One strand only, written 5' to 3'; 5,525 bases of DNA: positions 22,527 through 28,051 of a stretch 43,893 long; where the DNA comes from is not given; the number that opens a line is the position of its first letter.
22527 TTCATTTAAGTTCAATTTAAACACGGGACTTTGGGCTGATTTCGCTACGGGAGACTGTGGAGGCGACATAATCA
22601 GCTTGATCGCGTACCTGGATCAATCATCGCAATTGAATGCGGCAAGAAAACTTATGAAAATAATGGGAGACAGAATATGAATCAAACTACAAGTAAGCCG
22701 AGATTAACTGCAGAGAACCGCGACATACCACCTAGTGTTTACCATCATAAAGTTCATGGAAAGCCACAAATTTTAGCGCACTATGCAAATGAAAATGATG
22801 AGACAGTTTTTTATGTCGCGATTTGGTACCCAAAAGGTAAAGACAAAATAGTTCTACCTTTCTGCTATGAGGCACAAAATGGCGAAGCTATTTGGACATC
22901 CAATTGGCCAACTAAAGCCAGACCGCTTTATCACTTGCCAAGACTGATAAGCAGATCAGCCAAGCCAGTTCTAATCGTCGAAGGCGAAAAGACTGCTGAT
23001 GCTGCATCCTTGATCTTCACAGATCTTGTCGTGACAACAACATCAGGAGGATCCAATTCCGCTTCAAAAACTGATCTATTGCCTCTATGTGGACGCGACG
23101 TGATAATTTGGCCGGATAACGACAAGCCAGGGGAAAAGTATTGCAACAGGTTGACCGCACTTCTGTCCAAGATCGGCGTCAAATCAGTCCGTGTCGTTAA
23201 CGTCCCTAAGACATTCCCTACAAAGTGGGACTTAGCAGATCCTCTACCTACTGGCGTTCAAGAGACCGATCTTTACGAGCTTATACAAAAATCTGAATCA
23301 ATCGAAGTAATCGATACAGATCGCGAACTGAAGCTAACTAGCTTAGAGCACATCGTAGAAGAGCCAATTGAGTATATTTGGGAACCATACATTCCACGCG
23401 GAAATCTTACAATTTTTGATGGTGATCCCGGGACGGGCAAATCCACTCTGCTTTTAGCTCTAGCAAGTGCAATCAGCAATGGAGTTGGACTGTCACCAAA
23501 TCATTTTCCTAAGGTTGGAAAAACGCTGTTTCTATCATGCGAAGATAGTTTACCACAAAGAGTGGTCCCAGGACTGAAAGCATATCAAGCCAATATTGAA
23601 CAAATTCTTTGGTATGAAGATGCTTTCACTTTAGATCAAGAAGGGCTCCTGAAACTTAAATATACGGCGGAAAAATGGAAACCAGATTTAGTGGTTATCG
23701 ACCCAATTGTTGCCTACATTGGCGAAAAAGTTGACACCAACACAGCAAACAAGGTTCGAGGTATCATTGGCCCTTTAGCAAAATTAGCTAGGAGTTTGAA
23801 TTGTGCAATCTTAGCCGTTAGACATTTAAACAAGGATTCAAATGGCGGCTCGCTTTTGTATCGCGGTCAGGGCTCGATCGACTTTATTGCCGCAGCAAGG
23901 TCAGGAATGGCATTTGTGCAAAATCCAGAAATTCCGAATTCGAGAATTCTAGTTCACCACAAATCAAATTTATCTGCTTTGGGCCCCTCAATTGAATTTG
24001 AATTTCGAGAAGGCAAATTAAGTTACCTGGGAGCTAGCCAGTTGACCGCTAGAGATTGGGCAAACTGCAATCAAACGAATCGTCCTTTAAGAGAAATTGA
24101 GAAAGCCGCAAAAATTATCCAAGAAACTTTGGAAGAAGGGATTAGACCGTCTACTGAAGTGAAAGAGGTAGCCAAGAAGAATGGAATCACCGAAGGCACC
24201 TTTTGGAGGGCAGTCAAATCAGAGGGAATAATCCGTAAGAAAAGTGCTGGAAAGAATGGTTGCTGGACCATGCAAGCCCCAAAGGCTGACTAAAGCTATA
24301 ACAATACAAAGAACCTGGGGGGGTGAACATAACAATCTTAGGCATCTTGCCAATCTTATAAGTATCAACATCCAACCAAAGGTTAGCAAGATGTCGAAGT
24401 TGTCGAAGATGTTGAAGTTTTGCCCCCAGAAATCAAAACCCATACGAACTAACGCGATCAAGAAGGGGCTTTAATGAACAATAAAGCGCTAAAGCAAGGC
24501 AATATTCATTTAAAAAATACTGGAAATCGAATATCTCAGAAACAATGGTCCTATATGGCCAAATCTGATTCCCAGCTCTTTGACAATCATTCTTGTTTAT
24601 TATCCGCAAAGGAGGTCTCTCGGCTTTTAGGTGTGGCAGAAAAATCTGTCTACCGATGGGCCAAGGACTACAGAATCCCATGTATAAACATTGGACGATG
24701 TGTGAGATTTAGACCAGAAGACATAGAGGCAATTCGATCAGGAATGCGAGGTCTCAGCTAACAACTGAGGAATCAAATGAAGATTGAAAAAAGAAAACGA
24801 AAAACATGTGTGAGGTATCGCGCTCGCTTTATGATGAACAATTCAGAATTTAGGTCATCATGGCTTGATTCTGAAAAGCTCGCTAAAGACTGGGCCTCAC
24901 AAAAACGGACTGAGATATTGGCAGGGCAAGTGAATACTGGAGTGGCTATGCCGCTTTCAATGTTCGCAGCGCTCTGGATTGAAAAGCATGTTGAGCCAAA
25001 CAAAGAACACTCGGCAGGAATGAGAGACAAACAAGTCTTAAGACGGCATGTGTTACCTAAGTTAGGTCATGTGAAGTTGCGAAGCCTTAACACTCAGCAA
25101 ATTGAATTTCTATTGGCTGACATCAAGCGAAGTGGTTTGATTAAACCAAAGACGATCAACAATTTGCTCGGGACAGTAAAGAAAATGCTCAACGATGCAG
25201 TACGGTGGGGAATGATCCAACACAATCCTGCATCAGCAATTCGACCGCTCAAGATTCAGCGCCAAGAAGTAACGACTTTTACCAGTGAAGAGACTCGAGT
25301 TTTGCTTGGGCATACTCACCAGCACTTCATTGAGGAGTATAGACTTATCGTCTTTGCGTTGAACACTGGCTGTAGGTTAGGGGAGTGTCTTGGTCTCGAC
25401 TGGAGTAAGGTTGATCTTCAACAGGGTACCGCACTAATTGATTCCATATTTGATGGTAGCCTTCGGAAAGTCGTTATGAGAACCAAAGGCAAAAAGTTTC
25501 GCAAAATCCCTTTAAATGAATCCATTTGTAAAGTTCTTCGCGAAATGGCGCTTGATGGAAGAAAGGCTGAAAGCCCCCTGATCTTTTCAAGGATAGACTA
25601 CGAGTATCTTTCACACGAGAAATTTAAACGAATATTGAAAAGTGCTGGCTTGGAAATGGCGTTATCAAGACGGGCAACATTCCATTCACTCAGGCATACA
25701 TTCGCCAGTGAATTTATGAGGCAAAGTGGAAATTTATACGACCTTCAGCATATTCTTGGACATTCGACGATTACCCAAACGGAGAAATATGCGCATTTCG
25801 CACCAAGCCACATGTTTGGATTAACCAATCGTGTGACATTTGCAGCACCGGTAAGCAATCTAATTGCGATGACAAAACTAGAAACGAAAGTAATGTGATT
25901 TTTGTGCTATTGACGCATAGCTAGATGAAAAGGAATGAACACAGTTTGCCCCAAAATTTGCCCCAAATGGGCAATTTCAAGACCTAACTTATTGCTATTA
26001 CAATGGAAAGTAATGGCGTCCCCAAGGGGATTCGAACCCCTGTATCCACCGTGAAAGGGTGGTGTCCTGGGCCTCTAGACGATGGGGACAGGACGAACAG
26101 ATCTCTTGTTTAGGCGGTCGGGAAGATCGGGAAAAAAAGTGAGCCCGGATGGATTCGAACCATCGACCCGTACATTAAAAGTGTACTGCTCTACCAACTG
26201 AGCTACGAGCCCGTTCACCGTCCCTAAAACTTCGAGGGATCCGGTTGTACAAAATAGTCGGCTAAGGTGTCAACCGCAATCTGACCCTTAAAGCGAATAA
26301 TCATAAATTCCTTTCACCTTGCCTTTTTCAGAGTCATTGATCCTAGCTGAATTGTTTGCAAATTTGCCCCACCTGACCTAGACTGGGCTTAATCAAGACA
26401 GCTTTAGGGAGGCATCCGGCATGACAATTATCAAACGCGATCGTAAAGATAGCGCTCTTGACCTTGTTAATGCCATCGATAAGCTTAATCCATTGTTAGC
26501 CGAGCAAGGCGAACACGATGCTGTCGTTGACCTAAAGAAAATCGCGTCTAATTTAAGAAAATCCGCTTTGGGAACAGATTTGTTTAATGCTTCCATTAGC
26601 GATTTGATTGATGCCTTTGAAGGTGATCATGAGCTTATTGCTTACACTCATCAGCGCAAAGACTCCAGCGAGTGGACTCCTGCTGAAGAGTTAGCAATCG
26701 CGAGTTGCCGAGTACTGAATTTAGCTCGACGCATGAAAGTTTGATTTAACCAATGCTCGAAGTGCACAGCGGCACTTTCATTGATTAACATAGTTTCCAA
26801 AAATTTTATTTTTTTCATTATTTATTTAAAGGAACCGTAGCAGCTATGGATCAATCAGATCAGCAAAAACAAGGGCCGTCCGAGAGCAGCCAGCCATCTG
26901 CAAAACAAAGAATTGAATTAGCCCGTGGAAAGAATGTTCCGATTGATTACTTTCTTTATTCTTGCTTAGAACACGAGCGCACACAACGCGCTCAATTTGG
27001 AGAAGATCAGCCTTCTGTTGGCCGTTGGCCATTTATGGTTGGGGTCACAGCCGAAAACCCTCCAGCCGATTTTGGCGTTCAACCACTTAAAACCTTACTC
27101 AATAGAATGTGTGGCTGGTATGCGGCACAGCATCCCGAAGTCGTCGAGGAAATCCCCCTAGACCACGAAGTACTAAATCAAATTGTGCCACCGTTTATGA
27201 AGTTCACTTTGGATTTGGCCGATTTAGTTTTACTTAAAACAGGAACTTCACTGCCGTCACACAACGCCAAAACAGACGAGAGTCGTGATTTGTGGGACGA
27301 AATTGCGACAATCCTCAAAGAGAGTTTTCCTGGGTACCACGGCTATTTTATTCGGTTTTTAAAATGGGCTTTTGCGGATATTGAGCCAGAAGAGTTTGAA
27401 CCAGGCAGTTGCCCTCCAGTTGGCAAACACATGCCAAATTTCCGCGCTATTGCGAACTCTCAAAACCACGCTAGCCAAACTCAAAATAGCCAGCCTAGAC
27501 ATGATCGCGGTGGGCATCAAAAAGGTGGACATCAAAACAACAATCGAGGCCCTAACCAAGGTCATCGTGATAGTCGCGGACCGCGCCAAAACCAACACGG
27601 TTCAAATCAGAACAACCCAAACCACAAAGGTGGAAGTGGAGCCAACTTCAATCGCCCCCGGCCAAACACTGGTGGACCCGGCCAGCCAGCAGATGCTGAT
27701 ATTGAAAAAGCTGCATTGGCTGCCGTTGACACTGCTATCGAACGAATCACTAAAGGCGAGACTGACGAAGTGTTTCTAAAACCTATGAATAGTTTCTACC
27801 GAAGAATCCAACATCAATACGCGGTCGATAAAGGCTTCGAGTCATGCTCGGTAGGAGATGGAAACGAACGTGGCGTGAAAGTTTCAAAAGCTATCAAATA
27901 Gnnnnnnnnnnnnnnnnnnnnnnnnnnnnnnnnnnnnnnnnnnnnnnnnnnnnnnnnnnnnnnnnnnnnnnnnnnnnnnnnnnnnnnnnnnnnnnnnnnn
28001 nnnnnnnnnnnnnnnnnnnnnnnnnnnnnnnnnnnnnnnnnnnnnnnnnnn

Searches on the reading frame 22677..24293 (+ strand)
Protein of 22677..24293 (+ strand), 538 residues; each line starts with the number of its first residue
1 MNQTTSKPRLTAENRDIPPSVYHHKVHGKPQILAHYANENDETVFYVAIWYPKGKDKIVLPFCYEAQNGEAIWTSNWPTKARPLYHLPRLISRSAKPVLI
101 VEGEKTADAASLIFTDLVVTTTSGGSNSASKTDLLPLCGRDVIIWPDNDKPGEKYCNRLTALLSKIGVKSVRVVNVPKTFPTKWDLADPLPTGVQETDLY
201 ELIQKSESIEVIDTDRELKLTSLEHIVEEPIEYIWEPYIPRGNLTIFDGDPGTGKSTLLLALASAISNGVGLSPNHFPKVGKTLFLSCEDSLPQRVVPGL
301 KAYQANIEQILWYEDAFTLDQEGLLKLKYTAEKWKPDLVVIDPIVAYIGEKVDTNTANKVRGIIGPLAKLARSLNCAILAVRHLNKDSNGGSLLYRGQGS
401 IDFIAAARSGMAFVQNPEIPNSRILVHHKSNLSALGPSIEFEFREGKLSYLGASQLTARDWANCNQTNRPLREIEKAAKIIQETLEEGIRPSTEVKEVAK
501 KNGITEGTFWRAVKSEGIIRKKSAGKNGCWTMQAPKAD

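Call 9: search_protein_families(library=pfam, proteins=[window:22677-24293:+], max_evalue=0.01)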
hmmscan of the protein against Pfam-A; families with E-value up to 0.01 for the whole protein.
window:22677-24293:+ (538 aa): 5 families
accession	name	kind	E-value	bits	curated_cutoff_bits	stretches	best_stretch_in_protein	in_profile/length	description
PF13481.12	AAA_25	-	5.2e-23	82.1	27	1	228-388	19-194/195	AAA domain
PF19898.4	DUF6371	-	4.2e-07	30.3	27.7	1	89-147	92-149/150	Domain of unknown function (DUF6371)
PF13155.12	Toprim_2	-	2.7e-05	24.9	22.1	1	107-177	7-79/88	Toprim-like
PF01751.28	Toprim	-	0.00014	22.4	23.1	1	98-167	2-87/96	Toprim domain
PF03796.21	DnaB_C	-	0.00088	19.2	27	0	331-388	125-182/255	DnaB-like helicase C terminal domain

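Call 72: find_related_loci(query=window:22677-24293:+, collection=genome_contigs, flank=10000)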
Query window:22677-24293:+ (538 aa) in genome_contigs; peptide patterns used: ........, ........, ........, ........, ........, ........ (x = any residue, [..] = any of these).
57 stretches matched a pattern; 22 encode a relative of the query (tblastn E <= 1e-3); 22 distinct loci.
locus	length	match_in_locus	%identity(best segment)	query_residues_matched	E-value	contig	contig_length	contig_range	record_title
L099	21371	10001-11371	30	96-538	1e-43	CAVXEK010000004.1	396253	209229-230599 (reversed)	MAG: uncultured Gammaproteobacteria bacterium isolate MFD02248.bin.1.53 genome assembly, contig: contig_10524, whole gen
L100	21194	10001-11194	32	39-427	1e-37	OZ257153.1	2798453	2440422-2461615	MAG: Gammaproteobacteria bacterium isolate 798d9e55-f53b-4b44-bb64-b4be98c9eddc genome assembly, chromosome: 1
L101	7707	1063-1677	38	18-228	6e-33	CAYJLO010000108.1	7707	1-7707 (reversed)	MAG TPA_asm: uncultured Desulfovibrionaceae bacterium isolate ERP123703_co5_106 genome assembly, contig: NODE_5976_lengt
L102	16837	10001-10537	43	36-203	5e-32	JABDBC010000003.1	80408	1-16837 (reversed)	MAG: Chlamydiae bacterium isolate BWMinControl_Nextera80_MAG2 3300020740.a:Ga0207056_1003, whole genome shotgun sequence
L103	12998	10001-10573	40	18-218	7e-31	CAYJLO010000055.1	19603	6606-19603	MAG TPA_asm: uncultured Desulfovibrionaceae bacterium isolate ERP123703_co5_106 genome assembly, contig: NODE_1427_lengt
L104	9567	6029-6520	43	36-195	2e-30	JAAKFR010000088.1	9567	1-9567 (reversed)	MAG: Chlamydiae bacterium isolate K940_chlam_9 K940chlam9_88, whole genome shotgun sequence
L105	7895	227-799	38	18-218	7e-30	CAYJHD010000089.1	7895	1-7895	MAG TPA_asm: uncultured Desulfovibrionaceae bacterium isolate ERP123703_co1_285 genome assembly, contig: NODE_9674_lengt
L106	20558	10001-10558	39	35-211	5e-30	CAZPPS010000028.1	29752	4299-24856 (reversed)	MAG TPA_asm: uncultured bacterium isolate SRP262948_co1_220 genome assembly, contig: NODE_1412_length_29752_cov_8.100414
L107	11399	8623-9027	44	59-194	9e-30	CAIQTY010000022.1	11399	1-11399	MAG: uncultured Alphaproteobacteria bacterium isolate Ki1-1-6m_bin-0741 genome assembly, contig: bin-0741:22/54, whole g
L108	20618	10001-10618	35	82-289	2e-26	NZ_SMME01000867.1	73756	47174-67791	Sansalvadorimonas verongulae strain RKSG058 Contig_2858, whole genome shotgun sequence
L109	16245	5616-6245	36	36-235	5e-26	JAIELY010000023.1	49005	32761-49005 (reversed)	MAG: Rhabdochlamydiaceae bacterium isolate co.spades.CONCOCT.1kb_142 c_000000000065, whole genome shotgun sequence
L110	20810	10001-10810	33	82-344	7e-24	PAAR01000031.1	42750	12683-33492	MAG: Micavibrio sp. isolate NAT141 MHASMcontig_1186336, whole genome shotgun sequence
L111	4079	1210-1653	43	36-175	8e-24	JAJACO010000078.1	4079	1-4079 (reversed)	MAG: Chlamydiales bacterium isolate O_S4.2_123 S4CHLAM123_78, whole genome shotgun sequence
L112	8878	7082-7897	31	80-344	1e-23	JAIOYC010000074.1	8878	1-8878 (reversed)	MAG: Alphaproteobacteria bacterium isolate Tobar12.5m-G16 Tobar12-5m-C4949, whole genome shotgun sequence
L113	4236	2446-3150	32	50-270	1e-23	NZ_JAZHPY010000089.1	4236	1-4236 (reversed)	Wolbachia endosymbiont of Pentidionis agamae strain wPaga NODE_89_length_4236_cov_8.595790, whole genome shotgun sequenc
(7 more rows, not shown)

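Call 85: search_protein_families(library=phrogs, proteins=[window:22677-24293:+], max_evalue=0.001)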
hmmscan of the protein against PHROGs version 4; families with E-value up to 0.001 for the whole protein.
window:22677-24293:+ (538 aa): 17 families
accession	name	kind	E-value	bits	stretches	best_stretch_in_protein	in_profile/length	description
phrog_239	-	DNA, RNA and nucleotide metabolism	9.1e-27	95.3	1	21-418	133-560/801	DNA primase/helicase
phrog_906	-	DNA, RNA and nucleotide metabolism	1.4e-14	54.9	1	229-411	514-694/872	DNA polymerase/primase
phrog_4762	-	unknown function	1.1e-13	51.1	1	55-154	55-154/822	-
phrog_3123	-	unknown function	1.8e-13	51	1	222-389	321-510/583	-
phrog_6088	-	DNA, RNA and nucleotide metabolism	5e-12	46.1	1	73-190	165-285/772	DNA primase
phrog_10729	-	DNA, RNA and nucleotide metabolism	2.3e-10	40.4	1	232-435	393-597/722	DNA polymerase/primase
phrog_243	-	DNA, RNA and nucleotide metabolism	2.5e-08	34.2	1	332-389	139-196/273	DnaB-like replicative helicase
phrog_26214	-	unknown function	5.2e-07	29.6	1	241-388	54-185/420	-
phrog_47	-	DNA, RNA and nucleotide metabolism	6e-07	29.4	1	80-188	218-320/947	DNA primase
phrog_19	-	DNA, RNA and nucleotide metabolism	3.8e-06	27.1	0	239-289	350-390/621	DnaB-like replicative helicase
phrog_30286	-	unknown function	5.2e-06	26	1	221-414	93-298/590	-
phrog_1284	-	unknown function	7.1e-06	26.6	1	224-393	18-193/306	-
phrog_2597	-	DNA, RNA and nucleotide metabolism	5.6e-05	22.9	1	239-391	364-521/747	DNA primase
phrog_2850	-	unknown function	6e-05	23.1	1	215-392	131-315/465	-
phrog_849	-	DNA, RNA and nucleotide metabolism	0.00027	21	1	90-210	233-347/435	DNA primase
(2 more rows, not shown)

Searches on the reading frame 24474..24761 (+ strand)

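Call 9: search_protein_families(library=pfam, proteins=[window:24474-24761:+], max_evalue=0.01)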
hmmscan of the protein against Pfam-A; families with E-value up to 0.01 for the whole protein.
window:24474-24761:+ (95 aa): 6 families
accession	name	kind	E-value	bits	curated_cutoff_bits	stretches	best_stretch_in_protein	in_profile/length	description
PF12728.13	HTH_17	-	6e-12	46.1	27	1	42-86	1-45/51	Helix-turn-helix domain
PF13384.12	HTH_23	-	0.00027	21.1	24.6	1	43-67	18-42/50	Homeodomain-like domain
PF13518.12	HTH_28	-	0.0003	21.2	25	1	44-67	14-37/52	Helix-turn-helix domain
PF13551.12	HTH_29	-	0.00056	20.4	28.1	1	39-67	8-37/64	Winged helix-turn helix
PF13411.12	MerR_1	-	0.0055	17.2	21.6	1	44-88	2-47/69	MerR HTH family regulatory protein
PF13542.12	HTH_Tnp_ISL3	-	0.0063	16.4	27.4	1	44-66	28-50/51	Helix-turn-helix domain of transposase family ISL3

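Call 85: search_protein_families(library=phrogs, proteins=[window:24474-24761:+], max_evalue=0.001)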
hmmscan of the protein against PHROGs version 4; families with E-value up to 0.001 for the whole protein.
window:24474-24761:+ (95 aa): 4 families
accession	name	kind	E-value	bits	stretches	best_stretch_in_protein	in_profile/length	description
phrog_66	-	integration and excision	2.4e-09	38.4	1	29-87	80-139/412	excisionase and transcriptional regulator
phrog_10045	-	DNA, RNA and nucleotide metabolism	3.7e-05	24.5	1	29-87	7-66/74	HTH DNA binding protein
phrog_1969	-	unknown function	0.00039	21.7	1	32-67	52-86/116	-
phrog_597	-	DNA, RNA and nucleotide metabolism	0.00067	20.7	1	29-86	99-159/200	DNA binding protein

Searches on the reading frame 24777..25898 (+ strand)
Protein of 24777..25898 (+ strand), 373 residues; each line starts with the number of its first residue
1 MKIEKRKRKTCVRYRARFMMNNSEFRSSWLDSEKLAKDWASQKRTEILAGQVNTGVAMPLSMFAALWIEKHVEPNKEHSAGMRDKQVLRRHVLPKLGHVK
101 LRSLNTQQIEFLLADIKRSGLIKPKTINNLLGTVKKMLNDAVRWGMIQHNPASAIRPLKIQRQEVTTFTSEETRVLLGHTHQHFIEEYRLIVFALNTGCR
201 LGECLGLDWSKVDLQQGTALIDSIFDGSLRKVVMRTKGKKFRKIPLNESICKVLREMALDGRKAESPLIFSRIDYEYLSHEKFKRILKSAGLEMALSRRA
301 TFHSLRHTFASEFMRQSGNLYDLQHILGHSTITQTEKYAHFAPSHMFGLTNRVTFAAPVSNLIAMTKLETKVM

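Call 9: search_protein_families(library=pfam, proteins=[window:24777-25898:+], max_evalue=0.01)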
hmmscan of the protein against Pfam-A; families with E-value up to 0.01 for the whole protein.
window:24777-25898:+ (373 aa): 5 families
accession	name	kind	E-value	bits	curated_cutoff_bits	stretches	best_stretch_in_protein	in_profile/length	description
PF00589.27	Phage_integrase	-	2.3e-31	109.3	27.1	1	168-343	3-170/172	Phage integrase family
PF22022.2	Phage_int_M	-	3.6e-06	27.6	27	1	63-156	4-94/96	Phage integrase central domain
PF14659.12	Phage_int_SAM_3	-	0.00016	22.3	22.6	1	61-110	3-51/58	Phage integrase, N-terminal SAM-like domain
PF24624.1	Int_N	-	0.0014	19.8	27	1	61-159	6-100/100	Phage integrase, N-terminal domain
PF13102.12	Phage_int_SAM_5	-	0.0043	17.8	22.3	0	111-152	57-93/98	Phage integrase SAM-like domain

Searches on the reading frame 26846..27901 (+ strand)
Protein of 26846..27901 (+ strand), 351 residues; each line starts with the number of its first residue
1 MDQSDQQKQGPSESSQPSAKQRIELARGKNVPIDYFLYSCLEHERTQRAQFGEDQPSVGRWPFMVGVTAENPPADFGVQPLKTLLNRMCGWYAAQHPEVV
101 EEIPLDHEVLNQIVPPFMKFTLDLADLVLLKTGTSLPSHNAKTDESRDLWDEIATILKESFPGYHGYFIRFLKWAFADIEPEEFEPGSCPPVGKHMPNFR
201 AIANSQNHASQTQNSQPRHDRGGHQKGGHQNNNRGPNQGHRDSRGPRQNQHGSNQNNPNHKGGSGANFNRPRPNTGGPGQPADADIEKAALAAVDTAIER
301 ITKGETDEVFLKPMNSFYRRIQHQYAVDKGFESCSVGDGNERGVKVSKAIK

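Call 10: search_protein_families(library=pfam, proteins=[window:26846-27901:+], max_evalue=0.01)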
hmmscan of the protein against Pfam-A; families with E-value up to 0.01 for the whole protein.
window:26846-27901:+ (351 aa): 1 family
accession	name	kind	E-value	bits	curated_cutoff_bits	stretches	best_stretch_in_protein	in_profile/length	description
PF01424.28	R3H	-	1e-09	38.7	26.8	1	298-348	10-60/60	R3H domain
